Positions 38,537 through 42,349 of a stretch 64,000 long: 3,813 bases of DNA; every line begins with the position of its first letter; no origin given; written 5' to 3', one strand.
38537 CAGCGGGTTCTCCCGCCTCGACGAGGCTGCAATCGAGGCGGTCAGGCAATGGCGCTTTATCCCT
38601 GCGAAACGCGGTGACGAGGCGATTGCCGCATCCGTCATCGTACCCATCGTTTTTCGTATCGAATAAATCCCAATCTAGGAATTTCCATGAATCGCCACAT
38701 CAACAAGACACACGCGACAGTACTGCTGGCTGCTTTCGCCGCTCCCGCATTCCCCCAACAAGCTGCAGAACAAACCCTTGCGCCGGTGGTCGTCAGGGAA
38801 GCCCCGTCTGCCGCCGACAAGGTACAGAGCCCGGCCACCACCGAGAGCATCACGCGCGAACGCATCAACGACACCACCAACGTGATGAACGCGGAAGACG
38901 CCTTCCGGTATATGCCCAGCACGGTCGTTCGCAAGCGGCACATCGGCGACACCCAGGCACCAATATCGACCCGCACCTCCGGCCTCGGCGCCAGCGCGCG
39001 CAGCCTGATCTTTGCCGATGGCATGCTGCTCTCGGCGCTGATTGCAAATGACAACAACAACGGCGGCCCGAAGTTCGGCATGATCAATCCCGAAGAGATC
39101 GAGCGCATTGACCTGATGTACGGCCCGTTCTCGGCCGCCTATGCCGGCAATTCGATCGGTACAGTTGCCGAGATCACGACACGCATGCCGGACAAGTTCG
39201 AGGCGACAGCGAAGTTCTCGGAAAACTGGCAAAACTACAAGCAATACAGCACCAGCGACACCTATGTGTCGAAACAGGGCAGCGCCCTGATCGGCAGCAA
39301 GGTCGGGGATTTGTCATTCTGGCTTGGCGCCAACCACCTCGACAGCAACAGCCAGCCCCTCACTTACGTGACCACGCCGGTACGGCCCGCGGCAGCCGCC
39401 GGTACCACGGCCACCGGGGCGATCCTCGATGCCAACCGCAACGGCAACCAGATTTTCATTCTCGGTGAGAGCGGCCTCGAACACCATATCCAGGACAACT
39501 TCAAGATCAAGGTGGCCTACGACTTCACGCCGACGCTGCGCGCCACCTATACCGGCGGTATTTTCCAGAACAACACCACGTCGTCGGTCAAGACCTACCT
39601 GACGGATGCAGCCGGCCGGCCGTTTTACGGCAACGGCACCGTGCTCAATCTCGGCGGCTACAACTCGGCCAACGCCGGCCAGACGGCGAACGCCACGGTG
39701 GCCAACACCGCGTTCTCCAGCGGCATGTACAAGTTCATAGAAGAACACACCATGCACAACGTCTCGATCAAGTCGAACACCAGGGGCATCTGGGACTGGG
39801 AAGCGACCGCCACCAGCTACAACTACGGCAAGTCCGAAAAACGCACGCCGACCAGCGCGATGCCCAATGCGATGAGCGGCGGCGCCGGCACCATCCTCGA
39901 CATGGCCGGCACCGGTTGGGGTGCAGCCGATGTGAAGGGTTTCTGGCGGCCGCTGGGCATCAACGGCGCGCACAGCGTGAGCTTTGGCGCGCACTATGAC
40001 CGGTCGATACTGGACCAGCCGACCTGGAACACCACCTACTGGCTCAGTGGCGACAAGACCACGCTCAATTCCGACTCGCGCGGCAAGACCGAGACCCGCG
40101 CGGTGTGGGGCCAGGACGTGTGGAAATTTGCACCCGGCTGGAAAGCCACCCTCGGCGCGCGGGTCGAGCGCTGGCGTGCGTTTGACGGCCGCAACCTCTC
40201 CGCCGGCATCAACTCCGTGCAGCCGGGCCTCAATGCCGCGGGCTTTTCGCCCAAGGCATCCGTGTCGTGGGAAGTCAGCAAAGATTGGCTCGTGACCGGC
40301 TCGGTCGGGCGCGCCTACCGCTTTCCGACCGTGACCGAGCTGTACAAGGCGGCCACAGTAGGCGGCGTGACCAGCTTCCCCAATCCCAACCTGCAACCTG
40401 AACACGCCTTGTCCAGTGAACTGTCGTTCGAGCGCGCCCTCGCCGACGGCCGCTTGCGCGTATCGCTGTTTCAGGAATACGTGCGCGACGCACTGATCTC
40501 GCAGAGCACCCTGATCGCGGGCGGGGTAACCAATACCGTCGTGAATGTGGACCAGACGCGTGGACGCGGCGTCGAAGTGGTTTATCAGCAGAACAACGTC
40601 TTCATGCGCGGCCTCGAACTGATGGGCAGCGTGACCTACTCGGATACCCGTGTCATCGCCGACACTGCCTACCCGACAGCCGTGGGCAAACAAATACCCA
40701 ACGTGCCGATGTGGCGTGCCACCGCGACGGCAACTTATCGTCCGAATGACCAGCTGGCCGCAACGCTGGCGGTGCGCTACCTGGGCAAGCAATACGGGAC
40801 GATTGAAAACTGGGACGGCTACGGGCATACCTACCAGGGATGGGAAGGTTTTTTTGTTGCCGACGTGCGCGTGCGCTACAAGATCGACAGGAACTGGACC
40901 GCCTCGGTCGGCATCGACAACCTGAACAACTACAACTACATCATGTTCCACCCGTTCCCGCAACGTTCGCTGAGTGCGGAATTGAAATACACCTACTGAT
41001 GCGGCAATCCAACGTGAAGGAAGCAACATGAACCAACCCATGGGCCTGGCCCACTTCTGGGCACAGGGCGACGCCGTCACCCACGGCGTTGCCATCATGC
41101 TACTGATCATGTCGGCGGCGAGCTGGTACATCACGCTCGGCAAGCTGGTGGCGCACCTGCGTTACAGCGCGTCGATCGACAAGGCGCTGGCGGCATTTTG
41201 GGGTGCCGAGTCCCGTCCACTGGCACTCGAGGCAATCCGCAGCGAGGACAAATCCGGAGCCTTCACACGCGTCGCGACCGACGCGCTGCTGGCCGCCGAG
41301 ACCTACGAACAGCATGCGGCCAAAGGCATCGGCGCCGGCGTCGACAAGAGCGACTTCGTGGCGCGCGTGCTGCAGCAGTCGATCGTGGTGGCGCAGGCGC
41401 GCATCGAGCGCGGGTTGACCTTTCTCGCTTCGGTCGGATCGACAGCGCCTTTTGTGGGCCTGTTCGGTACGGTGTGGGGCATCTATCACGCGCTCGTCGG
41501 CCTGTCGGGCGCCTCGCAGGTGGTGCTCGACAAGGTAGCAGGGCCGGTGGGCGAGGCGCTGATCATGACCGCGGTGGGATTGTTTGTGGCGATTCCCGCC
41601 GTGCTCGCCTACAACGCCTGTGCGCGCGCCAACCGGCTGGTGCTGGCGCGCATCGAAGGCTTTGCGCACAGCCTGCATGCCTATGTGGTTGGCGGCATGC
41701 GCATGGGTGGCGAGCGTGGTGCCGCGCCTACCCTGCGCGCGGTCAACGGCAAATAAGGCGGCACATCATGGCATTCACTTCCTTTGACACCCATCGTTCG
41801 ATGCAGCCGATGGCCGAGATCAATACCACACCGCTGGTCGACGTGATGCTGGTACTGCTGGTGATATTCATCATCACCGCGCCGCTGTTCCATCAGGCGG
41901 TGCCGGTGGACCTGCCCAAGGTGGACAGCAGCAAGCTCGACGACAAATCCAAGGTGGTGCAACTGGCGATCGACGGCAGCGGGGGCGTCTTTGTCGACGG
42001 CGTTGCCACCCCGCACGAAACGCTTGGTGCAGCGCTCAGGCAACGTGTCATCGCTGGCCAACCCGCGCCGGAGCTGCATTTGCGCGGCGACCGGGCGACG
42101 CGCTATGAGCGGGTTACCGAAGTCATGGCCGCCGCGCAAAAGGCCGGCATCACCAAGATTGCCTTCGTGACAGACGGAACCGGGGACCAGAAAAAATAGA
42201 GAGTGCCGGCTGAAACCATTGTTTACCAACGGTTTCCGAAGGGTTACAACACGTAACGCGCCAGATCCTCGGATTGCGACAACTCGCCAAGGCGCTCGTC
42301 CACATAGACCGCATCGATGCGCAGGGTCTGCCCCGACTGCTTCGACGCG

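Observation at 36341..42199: Back-to-back DUF2946 arrest-peptide leaders heading two divergent copper-related units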

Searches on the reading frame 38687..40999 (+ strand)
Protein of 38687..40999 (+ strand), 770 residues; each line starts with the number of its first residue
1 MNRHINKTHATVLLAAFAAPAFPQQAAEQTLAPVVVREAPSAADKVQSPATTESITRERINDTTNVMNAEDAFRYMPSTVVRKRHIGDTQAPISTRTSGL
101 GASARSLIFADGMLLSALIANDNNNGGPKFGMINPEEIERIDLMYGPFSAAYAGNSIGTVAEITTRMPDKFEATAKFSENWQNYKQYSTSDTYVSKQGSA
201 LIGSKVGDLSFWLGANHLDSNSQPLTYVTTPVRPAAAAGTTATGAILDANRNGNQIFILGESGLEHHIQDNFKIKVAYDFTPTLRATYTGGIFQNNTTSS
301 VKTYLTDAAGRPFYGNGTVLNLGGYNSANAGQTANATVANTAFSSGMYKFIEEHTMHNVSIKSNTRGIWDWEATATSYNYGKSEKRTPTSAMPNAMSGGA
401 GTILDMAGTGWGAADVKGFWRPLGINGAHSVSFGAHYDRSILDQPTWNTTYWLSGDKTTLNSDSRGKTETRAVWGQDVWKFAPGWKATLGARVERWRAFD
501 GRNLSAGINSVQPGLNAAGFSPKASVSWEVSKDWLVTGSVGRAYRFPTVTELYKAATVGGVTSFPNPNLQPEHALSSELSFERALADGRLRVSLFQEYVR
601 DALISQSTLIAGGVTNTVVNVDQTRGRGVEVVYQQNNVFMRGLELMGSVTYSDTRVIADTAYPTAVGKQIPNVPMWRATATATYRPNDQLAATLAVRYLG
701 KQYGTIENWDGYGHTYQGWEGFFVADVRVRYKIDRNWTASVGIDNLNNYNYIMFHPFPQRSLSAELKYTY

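Call 3: search_protein_families(library=pfam, proteins=[window:38687-40999:+], max_evalue=0.01)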
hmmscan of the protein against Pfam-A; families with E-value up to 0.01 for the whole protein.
window:38687-40999:+ (770 aa): 2 families
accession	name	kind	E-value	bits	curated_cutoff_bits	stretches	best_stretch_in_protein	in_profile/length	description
PF00593.30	TonB_dep_Rec_b-barrel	-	1e-47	164.4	27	1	306-746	14-436/436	TonB dependent receptor-like, beta-barrel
PF07715.20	Plug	-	5.8e-13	49.7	23.9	1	45-160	2-107/107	TonB-dependent Receptor Plug Domain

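Call 30: search_protein_families(library=ncbifam, proteins=[window:38687-40999:+], max_evalue=0.001)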
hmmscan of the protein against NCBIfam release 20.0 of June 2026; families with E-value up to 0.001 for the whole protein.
window:38687-40999:+ (770 aa): 18 families
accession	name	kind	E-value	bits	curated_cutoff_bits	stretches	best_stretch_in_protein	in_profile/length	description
TIGR01786.1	TonB-hemlactrns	subfamily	1.8e-33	115.9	323.75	1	39-753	11-688/719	TonB-dependent hemoglobin/transferrin/lactoferrin family receptor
TIGR01785.1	TonB-hemin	subfamily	3.6e-31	108.3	316.85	2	463-768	358-675/677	TonB-dependent heme/hemoglobin receptor family protein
TIGR01783.1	TonB-siderophor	subfamily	1.2e-29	103.4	223.5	2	459-751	351-620/649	TonB-dependent siderophore receptor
TIGR01779.1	TonB-B12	equivalog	1.2e-26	93.4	599.7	2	524-762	391-606/614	TonB-dependent vitamin B12 receptor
NF010010.0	PRK13483.1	equivalog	6.7e-24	83.8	927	2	9-179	11-177/660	ligand-gated channel protein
NF041535.1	TonB_rec_PqqU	equivalog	8e-21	74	1200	2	476-751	377-643/676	TonB-dependent receptor PqqU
NF049946.1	TonB_dep_CU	exception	8.4e-20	70.6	700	1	471-770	397-682/683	TonB-dependent receptor, CU motif-type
NF007926.1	PRK10641.1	equivalog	1.5e-15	56.8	836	2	523-752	394-597/617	TonB-dependent vitamin B12 receptor BtuB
NF010012.0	PRK13486.1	equivalog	5.6e-14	51.4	924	2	494-712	391-606/696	TonB-dependent receptor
NF010038.0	PRK13513.1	equivalog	1e-13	50.7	942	2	6-183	8-183/659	ligand-gated channel protein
NF007478.2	PRK10064.1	equivalog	1.5e-12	46.6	745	1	14-193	13-184/663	catecholate siderophore receptor CirA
NF010051.0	PRK13528.1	subfamily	1.9e-12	46.3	583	1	330-748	279-699/727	FepA family TonB-dependent siderophore receptor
NF010011.0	PRK13484.1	equivalog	3.1e-12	45.6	1197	1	17-186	18-181/682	IreA family TonB-dependent siderophore receptor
NF050067.1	TonBEntbctnRecCfrA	equivalog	1.7e-11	43.2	1200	1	519-751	423-662/698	TonB-dependent ferric enterobactin receptor CfrA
NF010048.1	PRK13524.1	subfamily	2.6e-11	42.7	493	2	330-747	290-707/744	FepA family TonB-dependent siderophore receptor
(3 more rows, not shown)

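Call 53: search_solved_structures(query=window:38687-40999:+, max_evalue=0.00001, show_alignments=1)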
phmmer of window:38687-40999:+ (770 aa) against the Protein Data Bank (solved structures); distinct sequences matched with E-value up to 0.00001: 1.
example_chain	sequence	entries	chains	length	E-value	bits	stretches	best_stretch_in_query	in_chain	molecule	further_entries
8the_A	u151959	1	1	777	7e-11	44.4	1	520-754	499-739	Heme/hemoglobin uptake outer membrane receptor PhuR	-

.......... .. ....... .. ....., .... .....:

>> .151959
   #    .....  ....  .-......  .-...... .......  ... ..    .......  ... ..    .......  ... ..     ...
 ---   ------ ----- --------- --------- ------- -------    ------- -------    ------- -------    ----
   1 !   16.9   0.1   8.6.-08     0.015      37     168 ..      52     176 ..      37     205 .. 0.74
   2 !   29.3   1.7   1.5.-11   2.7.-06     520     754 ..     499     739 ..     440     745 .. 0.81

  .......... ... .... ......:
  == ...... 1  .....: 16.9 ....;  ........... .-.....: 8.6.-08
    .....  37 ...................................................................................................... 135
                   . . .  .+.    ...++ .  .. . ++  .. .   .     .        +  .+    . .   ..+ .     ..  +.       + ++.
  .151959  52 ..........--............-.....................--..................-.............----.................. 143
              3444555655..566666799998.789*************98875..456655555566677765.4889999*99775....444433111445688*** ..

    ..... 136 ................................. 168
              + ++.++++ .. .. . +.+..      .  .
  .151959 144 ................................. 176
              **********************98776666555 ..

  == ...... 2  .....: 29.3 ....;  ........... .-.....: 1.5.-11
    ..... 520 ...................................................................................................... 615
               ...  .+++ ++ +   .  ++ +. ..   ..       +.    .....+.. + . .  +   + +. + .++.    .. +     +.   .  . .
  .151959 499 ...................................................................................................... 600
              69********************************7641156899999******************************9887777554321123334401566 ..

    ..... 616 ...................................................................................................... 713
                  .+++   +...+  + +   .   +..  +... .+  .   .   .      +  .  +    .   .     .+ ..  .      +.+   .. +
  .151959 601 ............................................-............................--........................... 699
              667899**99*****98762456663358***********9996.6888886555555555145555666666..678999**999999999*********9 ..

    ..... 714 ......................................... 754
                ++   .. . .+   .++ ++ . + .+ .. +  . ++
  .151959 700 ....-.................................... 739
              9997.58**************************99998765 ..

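Call 82: search_solved_structures(query=window:38687-40999:+, max_evalue=1)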
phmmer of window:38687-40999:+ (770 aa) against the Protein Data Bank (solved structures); distinct sequences matched with E-value up to 1: 2.
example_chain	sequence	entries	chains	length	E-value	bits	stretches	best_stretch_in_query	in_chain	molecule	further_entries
8the_A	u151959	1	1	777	7e-11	44.4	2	520-754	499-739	Heme/hemoglobin uptake outer membrane receptor PhuR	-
5fp2_A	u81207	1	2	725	0.00037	22.2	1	55-224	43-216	FERRIC ENTEROBACTIN RECEPTOR PIRA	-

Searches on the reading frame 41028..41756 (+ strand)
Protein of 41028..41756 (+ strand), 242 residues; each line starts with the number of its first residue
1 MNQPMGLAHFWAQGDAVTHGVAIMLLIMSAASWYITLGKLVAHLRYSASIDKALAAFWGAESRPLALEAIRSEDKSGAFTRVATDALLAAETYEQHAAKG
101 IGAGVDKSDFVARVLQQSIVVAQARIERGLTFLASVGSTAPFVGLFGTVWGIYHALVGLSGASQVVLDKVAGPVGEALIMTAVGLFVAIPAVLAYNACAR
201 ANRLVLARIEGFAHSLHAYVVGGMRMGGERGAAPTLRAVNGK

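Call 3: search_protein_families(library=pfam, proteins=[window:41028-41756:+], max_evalue=0.01)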
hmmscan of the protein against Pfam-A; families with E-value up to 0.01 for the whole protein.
window:41028-41756:+ (242 aa): 1 family
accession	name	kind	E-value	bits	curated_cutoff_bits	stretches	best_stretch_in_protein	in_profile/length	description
PF01618.21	MotA_ExbB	-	8.4e-31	106.8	22.9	1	106-209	22-125/127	MotA/TolQ/ExbB proton channel family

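Call 30: search_protein_families(library=ncbifam, proteins=[window:41028-41756:+], max_evalue=0.001)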
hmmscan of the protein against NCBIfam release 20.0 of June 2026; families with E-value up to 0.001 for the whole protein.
window:41028-41756:+ (242 aa): 7 families
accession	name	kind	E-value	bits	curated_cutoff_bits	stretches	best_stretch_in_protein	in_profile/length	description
TIGR02796.1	tolQ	equivalog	3.7e-43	147.8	221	1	9-219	4-213/216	protein TolQ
TIGR02797.1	exbB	equivalog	2.1e-32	112.7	206.2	1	11-203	6-192/211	tonB-system energizer ExbB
NF008066.0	PRK10801.1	equivalog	4.3e-24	85.3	403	1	20-205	19-203/230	Tol-Pal system protein TolQ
NF007722.0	PRK10414.1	equivalog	3.8e-23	82.2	402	1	11-201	16-201/244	tol-pal system-associated acyl-CoA thioesterase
TIGR02805.1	exbB2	equivalog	2.3e-13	50.5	135.35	1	123-203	48-128/138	TonB-system energizer ExbB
NF005997.1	PRK08124.1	equivalog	3.3e-06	26.3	340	1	107-187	121-196/259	flagellar motor stator protein MotA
NF006527.0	PRK08990.1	equivalog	2.8e-05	23.5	341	1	85-161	93-171/254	flagellar motor protein PomA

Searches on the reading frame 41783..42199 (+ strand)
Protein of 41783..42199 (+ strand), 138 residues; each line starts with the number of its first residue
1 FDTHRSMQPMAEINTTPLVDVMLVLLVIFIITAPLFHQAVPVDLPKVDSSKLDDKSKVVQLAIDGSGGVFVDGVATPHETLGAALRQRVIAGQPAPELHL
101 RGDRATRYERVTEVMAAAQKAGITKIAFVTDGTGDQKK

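Call 3: search_protein_families(library=pfam, proteins=[window:41783-42199:+], max_evalue=0.01)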
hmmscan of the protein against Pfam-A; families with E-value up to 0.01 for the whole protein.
window:41783-42199:+ (138 aa): 1 family
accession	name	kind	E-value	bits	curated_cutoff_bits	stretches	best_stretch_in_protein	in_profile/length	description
PF02472.21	ExbD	-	1.1e-28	100.3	25.4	1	9-130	4-125/128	Biopolymer transport protein ExbD/TolR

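Call 30: search_protein_families(library=ncbifam, proteins=[window:41783-42199:+], max_evalue=0.001)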
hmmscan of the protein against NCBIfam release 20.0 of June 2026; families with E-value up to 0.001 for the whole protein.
window:41783-42199:+ (138 aa): 5 families
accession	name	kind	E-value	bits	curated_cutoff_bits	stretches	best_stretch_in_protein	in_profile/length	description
TIGR02801.1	tolR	equivalog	6.8e-30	104.3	127.3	1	10-131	2-129/129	protein TolR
NF008429.0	PRK11267.1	equivalog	3.3e-20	72.6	216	1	9-136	14-140/141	TonB system transport protein ExbD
TIGR02803.1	ExbD_1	equivalog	4.4e-19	68.8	152.95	1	11-130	2-120/122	TonB system transport protein ExbD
NF008248.0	PRK11024.1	equivalog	2e-14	53.9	162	1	11-132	14-141/142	colicin uptake protein TolR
TIGR02804.1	ExbD_2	equivalog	1.4e-08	35.1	123.45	1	12-130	3-119/121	TonB system transport protein ExbD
